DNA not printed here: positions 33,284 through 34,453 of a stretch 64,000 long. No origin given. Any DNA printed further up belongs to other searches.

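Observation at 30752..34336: Alanyl-tRNA synthetase fused to an N-terminal EF1B-gamma-type GST-like domain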

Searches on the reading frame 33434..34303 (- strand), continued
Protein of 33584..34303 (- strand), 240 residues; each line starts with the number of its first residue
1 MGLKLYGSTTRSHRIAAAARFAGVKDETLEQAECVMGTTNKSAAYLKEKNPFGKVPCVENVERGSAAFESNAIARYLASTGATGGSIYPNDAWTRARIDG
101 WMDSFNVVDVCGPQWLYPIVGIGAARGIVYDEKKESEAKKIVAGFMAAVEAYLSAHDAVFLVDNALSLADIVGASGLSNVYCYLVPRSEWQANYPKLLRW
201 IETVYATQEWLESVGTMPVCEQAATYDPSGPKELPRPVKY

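Call 39: search_protein_families(library=pfam, proteins=[P0149, P0270, P0278, P0286, P0277, P0257, P0192, P0229, P0152, P0160], max_evalue=0.00001)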
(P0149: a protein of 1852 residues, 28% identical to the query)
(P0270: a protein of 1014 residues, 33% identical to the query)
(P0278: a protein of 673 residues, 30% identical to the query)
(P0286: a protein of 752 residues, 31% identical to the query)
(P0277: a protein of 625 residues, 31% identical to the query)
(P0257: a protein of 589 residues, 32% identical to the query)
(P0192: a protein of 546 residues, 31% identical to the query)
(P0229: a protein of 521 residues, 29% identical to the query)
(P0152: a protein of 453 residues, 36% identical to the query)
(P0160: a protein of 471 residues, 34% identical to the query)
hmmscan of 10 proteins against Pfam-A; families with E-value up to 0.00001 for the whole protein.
P0149 (1852 aa): 13 families
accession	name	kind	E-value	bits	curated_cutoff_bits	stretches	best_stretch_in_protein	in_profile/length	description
PF00647.24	EF1G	-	7.6e-127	415.3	23.3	4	1201-1306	1-106/107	Elongation factor 1 gamma, conserved domain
PF00043.30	GST_C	-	8.6e-48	161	20.7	4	123-198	21-93/93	Glutathione S-transferase, C-terminal domain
PF02798.26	GST_N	-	3.2e-37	127.1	20.9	4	11-75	9-73/76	Glutathione S-transferase, N-terminal domain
PF13410.11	GST_C_2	-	6.1e-27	94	24.9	0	129-183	7-59/69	Glutathione S-transferase, C-terminal domain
PF14497.11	GST_C_3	-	1.4e-26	93.2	21.6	0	614-684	30-99/104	Glutathione S-transferase, C-terminal domain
PF13417.12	GST_N_3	-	1.6e-21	76.9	22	0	20-78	14-69/75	Glutathione S-transferase, N-terminal domain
PF22041.1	GST_C_7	-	8.8e-19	68.3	27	0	127-172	61-111/140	Glutathione S-transferase, C-terminal domain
PF21972.1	Arc1p_N_like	-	5.3e-13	49.5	27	0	133-180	17-63/81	Nuclear-export cofactor Arc1p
PF18485.7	GST_N_5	-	1.4e-11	45.1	29.6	0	19-76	15-69/74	Glutathione S-transferase, N-terminal domain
PF11956.13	KCNQC3-Ank-G_bd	-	1.6e-10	41.6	22.7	0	20-65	50-95/101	Ankyrin-G binding motif of KCNQ2-3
PF13821.11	DUF4187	-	7.3e-08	32.5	29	0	271-285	29-43/54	Domain of unknown function (DUF4187)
PF14102.11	Caps_synth_CapC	-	3.5e-06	27.9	27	0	140-176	49-85/119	Capsule biosynthesis CapC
PF15906.11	zf-NOSIP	-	5.4e-06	26.9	30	0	51-74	48-69/75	Zinc-finger of nitric oxide synthase-interacting protein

P0270 (1014 aa): 5 families
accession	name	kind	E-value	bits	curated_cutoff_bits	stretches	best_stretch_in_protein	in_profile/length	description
PF00647.24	EF1G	-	1e-41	141.5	23.3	1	851-961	1-107/107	Elongation factor 1 gamma, conserved domain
PF08238.18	Sel1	-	8.2e-18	64.6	30.7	0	425-454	3-32/36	Sel1 repeat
PF00043.30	GST_C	-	5.9e-11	42.9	20.7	1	708-798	3-93/93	Glutathione S-transferase, C-terminal domain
PF02798.26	GST_N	-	1.8e-09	38.2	20.9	1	615-678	12-76/76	Glutathione S-transferase, N-terminal domain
PF07719.23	TPR_2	-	5.1e-07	29.8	27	0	286-312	8-34/34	Tetratricopeptide repeat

P0278 (673 aa): 6 families
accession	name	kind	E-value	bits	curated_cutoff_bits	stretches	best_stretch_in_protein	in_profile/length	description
PF13393.11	tRNA-synt_His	-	1.8e-39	136.2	25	1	4-323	13-308/308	Histidyl-tRNA synthetase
PF03129.25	HGTP_anticodon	-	3.8e-15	56.2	21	1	344-434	1-93/94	Anticodon binding domain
PF00043.30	GST_C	-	3.7e-13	50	20.7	1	569-660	3-93/93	Glutathione S-transferase, C-terminal domain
PF02798.26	GST_N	-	3.5e-11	43.7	20.9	1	464-542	3-76/76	Glutathione S-transferase, N-terminal domain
PF13410.11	GST_C_2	-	1.1e-06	29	24.9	1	590-654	5-68/69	Glutathione S-transferase, C-terminal domain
PF12745.12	HGTP_anticodon2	-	3.4e-06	27.2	24.4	1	343-432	6-100/261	Anticodon binding domain of tRNAs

P0286 (752 aa): 9 families
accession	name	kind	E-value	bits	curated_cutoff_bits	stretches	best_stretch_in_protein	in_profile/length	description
PF05021.20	NPL4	-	2.5e-117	392.1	24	1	27-331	1-308/309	NPL4 family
PF00647.24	EF1G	-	1.2e-47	160.7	23.3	1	595-700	2-107/107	Elongation factor 1 gamma, conserved domain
PF02798.26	GST_N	-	4.4e-12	46.6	20.9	1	335-400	11-75/76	Glutathione S-transferase, N-terminal domain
PF00043.30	GST_C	-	4.7e-12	46.4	20.7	1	433-521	4-92/93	Glutathione S-transferase, C-terminal domain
PF13410.11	GST_C_2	-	4.9e-08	33.4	24.9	1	454-515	6-67/69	Glutathione S-transferase, C-terminal domain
PF21972.1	Arc1p_N_like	-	5.3e-08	33.5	27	1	458-520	16-79/81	Nuclear-export cofactor Arc1p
PF13409.12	GST_N_2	-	1.6e-07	32.2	25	1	335-400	2-68/70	Glutathione S-transferase, N-terminal domain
PF13417.12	GST_N_3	-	5.9e-06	27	22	0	335-401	7-69/75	Glutathione S-transferase, N-terminal domain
PF14497.11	GST_C_3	-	9e-06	26.3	21.6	1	455-515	27-88/104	Glutathione S-transferase, C-terminal domain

P0277 (625 aa): 5 families
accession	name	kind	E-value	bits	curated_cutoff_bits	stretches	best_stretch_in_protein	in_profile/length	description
PF00334.24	NDK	-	4.7e-49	166.2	27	1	257-389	1-132/135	Nucleoside diphosphate kinase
PF00647.24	EF1G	-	3.5e-42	143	23.3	1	451-557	1-107/107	Elongation factor 1 gamma, conserved domain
PF00043.30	GST_C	-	1.8e-15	57.3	20.7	1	108-198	3-93/93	Glutathione S-transferase, C-terminal domain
PF02798.26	GST_N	-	8e-09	36.1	20.9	1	3-80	2-75/76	Glutathione S-transferase, N-terminal domain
PF13410.11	GST_C_2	-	5.3e-06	26.9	24.9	0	126-191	2-67/69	Glutathione S-transferase, C-terminal domain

P0257 (589 aa): 4 families
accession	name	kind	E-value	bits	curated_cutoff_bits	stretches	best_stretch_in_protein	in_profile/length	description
PF00043.30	GST_C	-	3.2e-16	59.8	20.7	1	115-202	6-93/93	Glutathione S-transferase, C-terminal domain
PF02798.26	GST_N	-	2e-09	38.1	20.9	1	21-81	15-76/76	Glutathione S-transferase, N-terminal domain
PF13410.11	GST_C_2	-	5.7e-07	30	24.9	1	130-196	2-68/69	Glutathione S-transferase, C-terminal domain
PF14497.11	GST_C_3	-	9.1e-07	29.5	21.6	1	134-206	26-99/104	Glutathione S-transferase, C-terminal domain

P0192 (546 aa): 8 families
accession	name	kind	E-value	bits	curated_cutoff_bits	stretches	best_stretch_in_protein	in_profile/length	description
PF00458.25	WHEP-TRS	-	7.3e-16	58.4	32.5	1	245-293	4-52/53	WHEP-TRS domain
PF02798.26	GST_N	-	1.2e-15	58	20.9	1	3-75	2-75/76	Glutathione S-transferase, N-terminal domain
PF00043.30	GST_C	-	2.9e-15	56.7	20.7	1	113-197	9-93/93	Glutathione S-transferase, C-terminal domain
PF13409.12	GST_N_2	-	1.5e-08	35.6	25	1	15-75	5-68/70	Glutathione S-transferase, N-terminal domain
PF14497.11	GST_C_3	-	1.2e-07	32.3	21.6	1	132-197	29-95/104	Glutathione S-transferase, C-terminal domain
PF13417.12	GST_N_3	-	8.6e-07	29.6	22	1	16-78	11-71/75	Glutathione S-transferase, N-terminal domain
PF21972.1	Arc1p_N_like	-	2.5e-06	28.2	27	0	134-192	17-76/81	Nuclear-export cofactor Arc1p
PF13410.11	GST_C_2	-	3.9e-06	27.3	24.9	0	125-190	2-67/69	Glutathione S-transferase, C-terminal domain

P0229 (521 aa): 3 families
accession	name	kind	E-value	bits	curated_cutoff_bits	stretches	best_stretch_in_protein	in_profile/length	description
PF00647.24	EF1G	-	7.8e-22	77.6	23.3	1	360-454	11-106/107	Elongation factor 1 gamma, conserved domain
PF02798.26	GST_N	-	1.1e-13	51.8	20.9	1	31-109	2-76/76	Glutathione S-transferase, N-terminal domain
PF00043.30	GST_C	-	4.1e-12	46.6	20.7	1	136-226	3-93/93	Glutathione S-transferase, C-terminal domain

P0152 (453 aa): 7 families
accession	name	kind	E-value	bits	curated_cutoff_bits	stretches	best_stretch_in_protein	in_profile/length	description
PF00647.24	EF1G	-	2.2e-23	82.6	23.3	1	241-331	1-91/107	Elongation factor 1 gamma, conserved domain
PF00043.30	GST_C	-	2.7e-15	56.8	20.7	1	113-196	11-93/93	Glutathione S-transferase, C-terminal domain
PF02798.26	GST_N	-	6.5e-15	55.7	20.9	1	1-75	1-76/76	Glutathione S-transferase, N-terminal domain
PF21972.1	Arc1p_N_like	-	1.7e-10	41.5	27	1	132-194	16-79/81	Nuclear-export cofactor Arc1p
PF13410.11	GST_C_2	-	2.1e-09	37.7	24.9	1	124-190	2-68/69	Glutathione S-transferase, C-terminal domain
PF13409.12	GST_N_2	-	2.9e-09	37.8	25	1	14-75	5-69/70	Glutathione S-transferase, N-terminal domain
PF13417.12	GST_N_3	-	4.2e-06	27.4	22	1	5-78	1-72/75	Glutathione S-transferase, N-terminal domain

P0160 (471 aa): 7 families
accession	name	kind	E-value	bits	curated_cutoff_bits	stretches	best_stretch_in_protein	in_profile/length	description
PF00647.24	EF1G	-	4.4e-23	81.6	23.3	1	308-417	1-107/107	Elongation factor 1 gamma, conserved domain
PF02798.26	GST_N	-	1.3e-18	67.5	20.9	1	1-76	1-76/76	Glutathione S-transferase, N-terminal domain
PF00043.30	GST_C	-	4.5e-15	56.1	20.7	1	114-197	11-93/93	Glutathione S-transferase, C-terminal domain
PF13417.12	GST_N_3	-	1.2e-09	38.8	22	1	5-79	1-72/75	Glutathione S-transferase, N-terminal domain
PF13409.12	GST_N_2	-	1.8e-07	32.1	25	1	14-76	5-69/70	Glutathione S-transferase, N-terminal domain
PF13410.11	GST_C_2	-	3.6e-07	30.6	24.9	1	125-190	2-67/69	Glutathione S-transferase, C-terminal domain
PF14497.11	GST_C_3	-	2.7e-06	27.9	21.6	1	129-200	26-98/104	Glutathione S-transferase, C-terminal domain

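Call 41: search_solved_structures(query=A2, max_evalue=10, show_alignments=1)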
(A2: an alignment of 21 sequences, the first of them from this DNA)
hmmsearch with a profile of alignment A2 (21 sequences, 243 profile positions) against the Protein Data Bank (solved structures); distinct sequences matched with E-value up to 10: 464 (the best 60 are shown).
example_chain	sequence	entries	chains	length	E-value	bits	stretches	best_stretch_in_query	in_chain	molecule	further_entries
5dqs_A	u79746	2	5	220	4.1e-48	167.1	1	1-219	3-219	Elongation factor 1-gamma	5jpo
6to3_AAA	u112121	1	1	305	1.1e-32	116.5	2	1-213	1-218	Glutathione transferase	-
1aw9_A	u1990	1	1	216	1.4e-29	106.3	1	3-209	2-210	GLUTATHIONE S-TRANSFERASE III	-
1bye_A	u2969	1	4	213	7e-28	100.8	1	2-210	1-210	PROTEIN (GLUTATHIONE S-TRANSFERASE)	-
1axd_A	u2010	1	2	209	1.6e-27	99.6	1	2-206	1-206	GLUTATHIONE S-TRANSFERASE I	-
4iel_A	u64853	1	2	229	6.7e-27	97.6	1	37-207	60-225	Glutathione S-transferase, N-terminal domain protein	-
8ix7_A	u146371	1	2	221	1.2e-26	96.8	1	5-209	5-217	glutathione transferase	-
6nv6_A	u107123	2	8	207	1.7e-26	96.2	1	1-203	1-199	Glutathione S-transferase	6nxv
5ey6_A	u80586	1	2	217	1.5e-25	93.2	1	3-164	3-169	Phi class glutathione transferase GSTF2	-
4ri6_A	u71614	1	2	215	1.8e-25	92.9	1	2-167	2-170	Phi class glutathione transferase GSTF1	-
6ezy_A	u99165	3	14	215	2.3e-25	92.6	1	4-208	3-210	Glutathione S-transferase F9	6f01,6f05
4ri7_A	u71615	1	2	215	2.7e-25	92.3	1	3-167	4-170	Phi class glutathione transferase GSTF1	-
4kdu_A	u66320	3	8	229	2.7e-25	92.3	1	15-206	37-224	Glutathione S-transferase domain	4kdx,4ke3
6zb6_A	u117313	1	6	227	5.3e-25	91.4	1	1-214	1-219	Glutathione transferase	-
5f8b_A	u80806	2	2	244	6.4e-25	91.1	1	10-227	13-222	Glutathione S-transferase, putative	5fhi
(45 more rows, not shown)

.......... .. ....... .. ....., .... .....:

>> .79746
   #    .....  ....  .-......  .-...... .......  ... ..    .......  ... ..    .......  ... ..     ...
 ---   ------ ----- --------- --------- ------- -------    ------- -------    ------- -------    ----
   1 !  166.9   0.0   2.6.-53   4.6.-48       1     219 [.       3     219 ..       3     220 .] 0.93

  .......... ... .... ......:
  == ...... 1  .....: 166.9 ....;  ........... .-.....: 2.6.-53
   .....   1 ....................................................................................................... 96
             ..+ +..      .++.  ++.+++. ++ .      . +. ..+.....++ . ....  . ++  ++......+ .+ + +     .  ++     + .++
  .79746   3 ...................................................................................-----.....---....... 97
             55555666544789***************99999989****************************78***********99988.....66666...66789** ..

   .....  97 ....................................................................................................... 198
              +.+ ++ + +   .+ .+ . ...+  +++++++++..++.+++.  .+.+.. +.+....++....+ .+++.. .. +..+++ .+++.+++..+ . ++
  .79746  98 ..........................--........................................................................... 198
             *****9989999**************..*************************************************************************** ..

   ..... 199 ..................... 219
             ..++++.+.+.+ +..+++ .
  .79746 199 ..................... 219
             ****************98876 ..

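Call 46: list_cluster_members(proteins=[P0152, P0160, P0162, P0163, P0166, P0171, P0177, P0178, P0157, P0146])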
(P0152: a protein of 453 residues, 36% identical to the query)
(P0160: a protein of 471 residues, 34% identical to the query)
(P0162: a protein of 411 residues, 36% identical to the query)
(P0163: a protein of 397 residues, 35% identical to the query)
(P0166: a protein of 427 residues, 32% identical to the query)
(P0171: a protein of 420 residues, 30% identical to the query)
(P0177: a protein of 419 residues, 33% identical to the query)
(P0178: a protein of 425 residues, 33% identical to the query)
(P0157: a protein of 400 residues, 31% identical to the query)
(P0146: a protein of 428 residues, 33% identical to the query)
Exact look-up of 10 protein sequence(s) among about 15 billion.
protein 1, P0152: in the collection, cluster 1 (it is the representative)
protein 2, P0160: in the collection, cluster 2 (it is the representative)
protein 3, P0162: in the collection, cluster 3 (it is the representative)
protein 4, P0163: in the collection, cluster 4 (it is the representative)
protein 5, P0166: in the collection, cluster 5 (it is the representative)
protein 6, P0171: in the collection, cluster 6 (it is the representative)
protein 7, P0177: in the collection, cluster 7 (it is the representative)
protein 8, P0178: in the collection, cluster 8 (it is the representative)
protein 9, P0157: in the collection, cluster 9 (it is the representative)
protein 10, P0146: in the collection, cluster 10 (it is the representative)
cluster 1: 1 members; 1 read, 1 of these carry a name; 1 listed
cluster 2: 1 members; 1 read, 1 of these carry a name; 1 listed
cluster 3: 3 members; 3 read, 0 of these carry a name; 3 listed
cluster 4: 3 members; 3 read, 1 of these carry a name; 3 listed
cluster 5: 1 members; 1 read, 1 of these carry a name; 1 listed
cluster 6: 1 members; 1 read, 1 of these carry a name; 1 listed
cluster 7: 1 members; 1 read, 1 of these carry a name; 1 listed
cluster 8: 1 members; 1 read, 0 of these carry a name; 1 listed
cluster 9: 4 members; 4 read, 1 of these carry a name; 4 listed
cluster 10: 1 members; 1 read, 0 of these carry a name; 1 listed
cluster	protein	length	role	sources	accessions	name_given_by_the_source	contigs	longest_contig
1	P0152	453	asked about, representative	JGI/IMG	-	elongation factor 1-gamma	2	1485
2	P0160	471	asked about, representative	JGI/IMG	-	elongation factor 1-gamma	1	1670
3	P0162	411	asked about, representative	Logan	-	-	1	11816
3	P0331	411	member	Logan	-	-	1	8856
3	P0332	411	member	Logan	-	-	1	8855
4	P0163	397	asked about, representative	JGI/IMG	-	-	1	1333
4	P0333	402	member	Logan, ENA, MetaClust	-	\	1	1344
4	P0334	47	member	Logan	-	-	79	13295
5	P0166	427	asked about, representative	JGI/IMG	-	elongation factor 1-gamma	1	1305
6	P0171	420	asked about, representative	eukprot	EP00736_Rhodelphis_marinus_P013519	Rmarinus@m.24562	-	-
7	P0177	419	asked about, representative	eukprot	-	a775_3252.p2 GENE.a775_3252~~a775_3252.p2 ORF type:complete len:432 (-),score=213.26 ...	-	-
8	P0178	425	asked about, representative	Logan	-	-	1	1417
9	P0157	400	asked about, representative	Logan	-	-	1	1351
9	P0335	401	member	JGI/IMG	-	elongation factor 1-gamma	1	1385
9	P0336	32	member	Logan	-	-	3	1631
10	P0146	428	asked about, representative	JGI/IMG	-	-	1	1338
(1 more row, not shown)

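Call 50: find_homologous_proteins(query=A3, max_evalue=1e-20)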
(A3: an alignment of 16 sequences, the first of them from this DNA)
Query A3 (16 sequences) (290 aa, profile of the alignment): 28 proteins with E <= 1e-20 among 8000 candidates.
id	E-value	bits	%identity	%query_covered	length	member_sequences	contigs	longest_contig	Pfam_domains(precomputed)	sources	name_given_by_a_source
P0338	6.0e-105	369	47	99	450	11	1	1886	PF14497.12,PF01411.25,PF13410.12,PF13417.13,PF02798.27,PF00043.31,PF13409.13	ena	-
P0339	1.1e-97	345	45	99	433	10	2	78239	PF01411.25,PF13410.12,PF13417.13,PF02798.27,PF13409.13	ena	-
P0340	7.6e-92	326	33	99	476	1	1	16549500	PF01411.25,PF13410.12,PF13409.13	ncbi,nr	ncbi:hypothetical protein QJQ45_013774 [Haematococcus lacustris]|nr:hypothetical protein QJQ45_01377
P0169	1.0e-78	283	35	99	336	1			PF01411.25,PF13417.13,PF02798.27,PF00043.31,PF13409.13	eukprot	eukprot:jgi/Mesen1/8077/ME000434S07324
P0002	1.1e-63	234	95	68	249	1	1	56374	PF14497.12,PF01411.25,PF00043.31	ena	-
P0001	1.2e-58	217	83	69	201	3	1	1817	PF14497.12,PF02798.27,PF13409.13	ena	-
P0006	1.2e-53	201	47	63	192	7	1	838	PF13417.13,PF02798.27,PF13409.13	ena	-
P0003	5.6e-35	139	84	46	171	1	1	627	PF02798.27,PF13409.13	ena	-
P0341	3.4e-34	137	32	45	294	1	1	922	PF14497.12,PF01411.25,PF21972.2,PF13410.12,PF00043.31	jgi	jgi:hypothetical protein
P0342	2.4e-24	105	69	17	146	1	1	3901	PF01411.25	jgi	jgi:alanyl-tRNA synthetase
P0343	1.0e-23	102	54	26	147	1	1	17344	PF01411.25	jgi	jgi:hypothetical protein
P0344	1.2e-23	102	75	17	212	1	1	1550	PF01411.25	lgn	-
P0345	3.8e-23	101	69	17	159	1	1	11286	PF01411.25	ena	-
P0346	4.3e-23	100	69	17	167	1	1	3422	PF01411.25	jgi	jgi:hypothetical protein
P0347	6.1e-23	100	71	17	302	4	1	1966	PF01411.25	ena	-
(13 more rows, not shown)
